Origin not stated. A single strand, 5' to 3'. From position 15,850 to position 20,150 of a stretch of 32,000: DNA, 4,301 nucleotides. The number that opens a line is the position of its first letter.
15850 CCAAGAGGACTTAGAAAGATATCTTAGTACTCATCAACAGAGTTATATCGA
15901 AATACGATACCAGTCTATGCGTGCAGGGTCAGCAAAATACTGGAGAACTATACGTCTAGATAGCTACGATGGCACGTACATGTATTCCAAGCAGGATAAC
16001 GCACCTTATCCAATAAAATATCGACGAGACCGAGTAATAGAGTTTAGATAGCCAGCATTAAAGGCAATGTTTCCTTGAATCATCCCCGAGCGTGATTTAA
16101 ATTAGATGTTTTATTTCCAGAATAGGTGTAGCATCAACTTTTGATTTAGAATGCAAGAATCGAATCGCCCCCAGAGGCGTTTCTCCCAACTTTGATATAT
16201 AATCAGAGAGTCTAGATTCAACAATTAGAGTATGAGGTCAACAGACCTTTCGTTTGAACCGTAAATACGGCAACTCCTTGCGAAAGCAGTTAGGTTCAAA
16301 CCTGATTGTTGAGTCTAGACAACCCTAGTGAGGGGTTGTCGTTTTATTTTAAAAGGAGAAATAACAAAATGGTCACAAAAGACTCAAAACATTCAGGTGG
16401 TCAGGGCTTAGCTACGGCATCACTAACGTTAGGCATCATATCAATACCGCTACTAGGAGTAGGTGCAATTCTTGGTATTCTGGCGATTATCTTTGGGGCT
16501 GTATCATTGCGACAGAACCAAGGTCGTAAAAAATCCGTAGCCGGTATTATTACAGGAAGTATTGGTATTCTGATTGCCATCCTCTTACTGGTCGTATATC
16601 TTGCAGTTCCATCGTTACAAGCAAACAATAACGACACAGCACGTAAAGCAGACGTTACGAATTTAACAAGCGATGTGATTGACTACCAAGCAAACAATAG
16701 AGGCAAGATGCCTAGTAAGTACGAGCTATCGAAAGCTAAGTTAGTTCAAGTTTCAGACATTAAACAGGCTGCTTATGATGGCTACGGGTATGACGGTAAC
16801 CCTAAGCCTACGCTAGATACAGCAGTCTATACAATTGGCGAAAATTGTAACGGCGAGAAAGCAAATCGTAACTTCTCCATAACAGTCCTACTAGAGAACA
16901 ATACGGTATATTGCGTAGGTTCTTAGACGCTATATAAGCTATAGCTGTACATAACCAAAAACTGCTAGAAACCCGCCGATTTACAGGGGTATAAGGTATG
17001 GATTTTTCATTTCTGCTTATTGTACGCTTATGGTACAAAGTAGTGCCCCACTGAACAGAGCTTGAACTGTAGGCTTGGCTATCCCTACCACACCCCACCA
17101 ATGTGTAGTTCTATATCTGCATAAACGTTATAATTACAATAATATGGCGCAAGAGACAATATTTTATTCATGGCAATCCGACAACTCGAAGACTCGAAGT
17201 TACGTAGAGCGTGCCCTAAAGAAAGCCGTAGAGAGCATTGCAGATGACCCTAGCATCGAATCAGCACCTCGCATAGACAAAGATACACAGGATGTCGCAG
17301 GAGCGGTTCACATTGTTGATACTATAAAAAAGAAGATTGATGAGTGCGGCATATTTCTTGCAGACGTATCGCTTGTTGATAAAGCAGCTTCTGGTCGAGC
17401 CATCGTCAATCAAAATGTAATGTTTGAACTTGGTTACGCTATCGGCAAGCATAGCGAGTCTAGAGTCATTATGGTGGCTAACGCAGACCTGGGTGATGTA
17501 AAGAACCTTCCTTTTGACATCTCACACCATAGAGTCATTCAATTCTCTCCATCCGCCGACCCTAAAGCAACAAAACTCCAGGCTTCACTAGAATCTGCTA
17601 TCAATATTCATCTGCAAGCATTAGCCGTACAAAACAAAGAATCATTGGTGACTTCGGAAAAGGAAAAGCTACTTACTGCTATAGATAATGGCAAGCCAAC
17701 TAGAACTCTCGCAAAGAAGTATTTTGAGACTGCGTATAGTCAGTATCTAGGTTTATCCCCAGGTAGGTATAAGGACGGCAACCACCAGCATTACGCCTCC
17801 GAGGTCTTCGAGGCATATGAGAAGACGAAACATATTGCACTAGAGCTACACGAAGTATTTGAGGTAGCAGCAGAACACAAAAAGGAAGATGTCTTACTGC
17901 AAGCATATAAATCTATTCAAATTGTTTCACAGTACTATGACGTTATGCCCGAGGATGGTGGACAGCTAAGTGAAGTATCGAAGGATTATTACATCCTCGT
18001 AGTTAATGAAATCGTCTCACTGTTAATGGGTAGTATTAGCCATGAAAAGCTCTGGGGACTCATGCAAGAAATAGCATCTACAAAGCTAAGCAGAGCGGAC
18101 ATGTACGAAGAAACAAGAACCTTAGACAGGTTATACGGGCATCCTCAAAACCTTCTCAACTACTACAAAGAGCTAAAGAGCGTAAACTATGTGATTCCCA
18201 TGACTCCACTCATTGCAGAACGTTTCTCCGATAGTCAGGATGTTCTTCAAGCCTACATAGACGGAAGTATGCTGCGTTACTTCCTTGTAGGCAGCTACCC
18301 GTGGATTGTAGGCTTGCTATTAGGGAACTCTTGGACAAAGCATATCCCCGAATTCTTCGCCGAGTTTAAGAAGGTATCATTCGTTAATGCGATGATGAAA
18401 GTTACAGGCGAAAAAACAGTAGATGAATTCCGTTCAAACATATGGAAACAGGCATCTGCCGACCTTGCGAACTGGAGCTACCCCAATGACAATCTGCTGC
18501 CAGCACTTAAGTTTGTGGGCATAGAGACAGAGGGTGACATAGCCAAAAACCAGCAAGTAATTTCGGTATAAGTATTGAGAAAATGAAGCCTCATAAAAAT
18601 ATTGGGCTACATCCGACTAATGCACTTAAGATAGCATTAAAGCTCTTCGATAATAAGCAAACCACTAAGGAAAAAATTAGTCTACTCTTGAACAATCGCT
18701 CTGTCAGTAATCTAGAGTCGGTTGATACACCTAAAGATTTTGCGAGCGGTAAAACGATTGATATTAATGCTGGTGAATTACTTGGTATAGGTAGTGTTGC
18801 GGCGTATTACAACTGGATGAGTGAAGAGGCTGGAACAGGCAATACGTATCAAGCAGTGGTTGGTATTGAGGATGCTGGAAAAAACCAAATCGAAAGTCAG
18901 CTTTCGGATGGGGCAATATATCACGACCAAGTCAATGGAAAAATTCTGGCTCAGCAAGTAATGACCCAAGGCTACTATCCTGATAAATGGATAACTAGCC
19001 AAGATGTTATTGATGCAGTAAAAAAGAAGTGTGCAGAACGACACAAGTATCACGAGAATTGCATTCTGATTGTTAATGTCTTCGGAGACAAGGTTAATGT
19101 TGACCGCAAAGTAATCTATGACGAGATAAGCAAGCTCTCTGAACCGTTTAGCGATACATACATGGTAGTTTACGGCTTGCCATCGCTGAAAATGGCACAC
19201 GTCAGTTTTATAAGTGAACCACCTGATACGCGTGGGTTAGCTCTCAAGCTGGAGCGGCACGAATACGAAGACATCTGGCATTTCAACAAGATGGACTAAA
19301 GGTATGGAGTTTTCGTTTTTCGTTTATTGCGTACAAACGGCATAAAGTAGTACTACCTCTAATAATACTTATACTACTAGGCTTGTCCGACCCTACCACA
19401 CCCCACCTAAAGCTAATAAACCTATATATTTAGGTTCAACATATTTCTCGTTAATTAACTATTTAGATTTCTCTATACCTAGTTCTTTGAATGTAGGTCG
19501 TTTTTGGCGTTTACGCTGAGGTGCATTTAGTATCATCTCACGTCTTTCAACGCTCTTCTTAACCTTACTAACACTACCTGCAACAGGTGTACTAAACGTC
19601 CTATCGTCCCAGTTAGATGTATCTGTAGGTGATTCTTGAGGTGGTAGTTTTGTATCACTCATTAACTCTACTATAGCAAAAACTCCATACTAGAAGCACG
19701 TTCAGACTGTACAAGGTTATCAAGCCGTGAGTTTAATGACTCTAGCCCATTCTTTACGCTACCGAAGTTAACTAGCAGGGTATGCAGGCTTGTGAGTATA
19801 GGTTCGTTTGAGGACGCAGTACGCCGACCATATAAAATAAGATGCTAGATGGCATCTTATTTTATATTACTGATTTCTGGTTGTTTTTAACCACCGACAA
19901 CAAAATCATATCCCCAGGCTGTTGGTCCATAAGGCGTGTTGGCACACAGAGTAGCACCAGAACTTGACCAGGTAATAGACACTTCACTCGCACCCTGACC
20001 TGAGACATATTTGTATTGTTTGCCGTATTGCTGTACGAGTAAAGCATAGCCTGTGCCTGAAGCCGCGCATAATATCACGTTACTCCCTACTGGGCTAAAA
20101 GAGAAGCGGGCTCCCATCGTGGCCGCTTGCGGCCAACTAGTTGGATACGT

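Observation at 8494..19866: Integrative island at tRNA-Pro with predicted attL/attR core CCGACCA; excision would restore tRNA plus terminator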

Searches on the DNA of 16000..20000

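Call 71: search_rna_families(source=window, start=16000, end=20000, threshold=evalue, max_evalue=1)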
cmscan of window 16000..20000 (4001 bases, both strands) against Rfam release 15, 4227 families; matches with E-value up to 1: 0.
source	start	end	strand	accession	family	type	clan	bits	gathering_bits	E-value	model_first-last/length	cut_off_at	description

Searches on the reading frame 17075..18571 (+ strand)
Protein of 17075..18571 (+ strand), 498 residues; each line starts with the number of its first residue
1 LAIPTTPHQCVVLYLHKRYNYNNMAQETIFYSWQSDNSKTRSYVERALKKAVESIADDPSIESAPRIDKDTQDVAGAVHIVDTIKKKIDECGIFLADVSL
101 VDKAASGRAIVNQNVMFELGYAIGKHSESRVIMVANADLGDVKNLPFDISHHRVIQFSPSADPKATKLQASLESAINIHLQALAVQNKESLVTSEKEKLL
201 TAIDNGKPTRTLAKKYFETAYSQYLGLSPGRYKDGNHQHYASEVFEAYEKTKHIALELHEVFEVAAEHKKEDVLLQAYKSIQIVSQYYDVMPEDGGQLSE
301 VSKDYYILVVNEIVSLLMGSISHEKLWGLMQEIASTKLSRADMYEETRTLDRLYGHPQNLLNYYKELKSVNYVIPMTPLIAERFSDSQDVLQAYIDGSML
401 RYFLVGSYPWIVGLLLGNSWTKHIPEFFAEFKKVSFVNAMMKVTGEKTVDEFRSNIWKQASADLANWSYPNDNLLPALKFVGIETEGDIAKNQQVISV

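Call 8: search_protein_families(library=pfam, proteins=[window:17075-18571:+], max_evalue=0.01)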
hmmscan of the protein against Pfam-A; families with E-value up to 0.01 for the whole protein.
window:17075-18571:+ (498 aa): 1 family
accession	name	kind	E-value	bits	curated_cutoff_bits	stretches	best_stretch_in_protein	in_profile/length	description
PF10137.14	CAP12-PCTIR_TIR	-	3.7e-06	27.4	24.7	1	75-138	36-102/119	CAP12/Pycsar effector protein, TIR domain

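Call 34: search_protein_families(library=padloc, proteins=[window:17075-18571:+], max_evalue=0.01)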
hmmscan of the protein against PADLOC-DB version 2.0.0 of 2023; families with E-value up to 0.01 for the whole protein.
window:17075-18571:+ (498 aa): 5 families
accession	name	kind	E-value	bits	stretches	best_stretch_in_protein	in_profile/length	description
PDLC05005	PDC-S35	-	2.4e-05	22.2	1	112-150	195-229/264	-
PDLC00731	Effector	-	4.4e-05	20.6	1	109-182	229-300/306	TIR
PDLC05004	PDC-S35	-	0.00012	19.8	1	112-158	197-239/265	-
PDLC05007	PDC-S35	-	0.00054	17.7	1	109-139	207-237/278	-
PDLC00732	Effector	-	0.0044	14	1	110-176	226-287/301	TIR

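Call 35: search_protein_families(library=phrogs, proteins=[window:17075-18571:+], max_evalue=0.001)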
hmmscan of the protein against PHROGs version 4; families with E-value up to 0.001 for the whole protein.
window:17075-18571:+ (498 aa): 1 family
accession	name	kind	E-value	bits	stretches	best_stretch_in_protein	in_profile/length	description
phrog_3634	-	unknown function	1.2e-05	26.1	1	111-200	74-164/237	-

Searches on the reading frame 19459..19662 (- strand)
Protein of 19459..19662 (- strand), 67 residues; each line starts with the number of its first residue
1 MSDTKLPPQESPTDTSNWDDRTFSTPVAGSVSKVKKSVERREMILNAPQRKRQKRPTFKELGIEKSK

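Call 8: search_protein_families(library=pfam, proteins=[window:19459-19662:-], max_evalue=0.01)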
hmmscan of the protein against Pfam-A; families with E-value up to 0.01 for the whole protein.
window:19459-19662:- (67 aa): 0 families

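Call 34: search_protein_families(library=padloc, proteins=[window:19459-19662:-], max_evalue=0.01)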
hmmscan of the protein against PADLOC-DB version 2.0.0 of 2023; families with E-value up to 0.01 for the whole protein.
window:19459-19662:- (67 aa): 0 families

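Call 35: search_protein_families(library=phrogs, proteins=[window:19459-19662:-], max_evalue=0.001)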
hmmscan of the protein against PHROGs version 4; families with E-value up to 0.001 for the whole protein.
window:19459-19662:- (67 aa): 0 families

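Call 59: find_encoding_contigs(protein=window:19459-19662:-, flank=10000, max_places=10)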
Protein window:19459-19662:- (67 aa): 2 contigs read that carry it; 1 place shown.
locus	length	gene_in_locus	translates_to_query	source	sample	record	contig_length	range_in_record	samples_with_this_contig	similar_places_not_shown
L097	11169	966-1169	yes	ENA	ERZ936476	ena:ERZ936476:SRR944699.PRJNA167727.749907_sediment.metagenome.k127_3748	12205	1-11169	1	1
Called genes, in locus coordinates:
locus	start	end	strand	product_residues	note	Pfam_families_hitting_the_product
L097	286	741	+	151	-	PF07963:N_methyl (weak)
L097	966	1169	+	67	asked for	-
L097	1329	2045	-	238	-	-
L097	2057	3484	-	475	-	PF10137:CAP12-PCTIR_TIR (weak)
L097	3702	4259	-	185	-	PF13828:DUF4190 (weak)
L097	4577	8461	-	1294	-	PF13086:AAA_11, PF13245:AAA_19 (faint), PF13604:AAA_30 (faint), PF13087:AAA_12, PF18741:MTES_1575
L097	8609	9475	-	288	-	-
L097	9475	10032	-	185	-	-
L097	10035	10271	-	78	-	PF12728:HTH_17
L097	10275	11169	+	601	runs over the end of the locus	PF00239:Resolvase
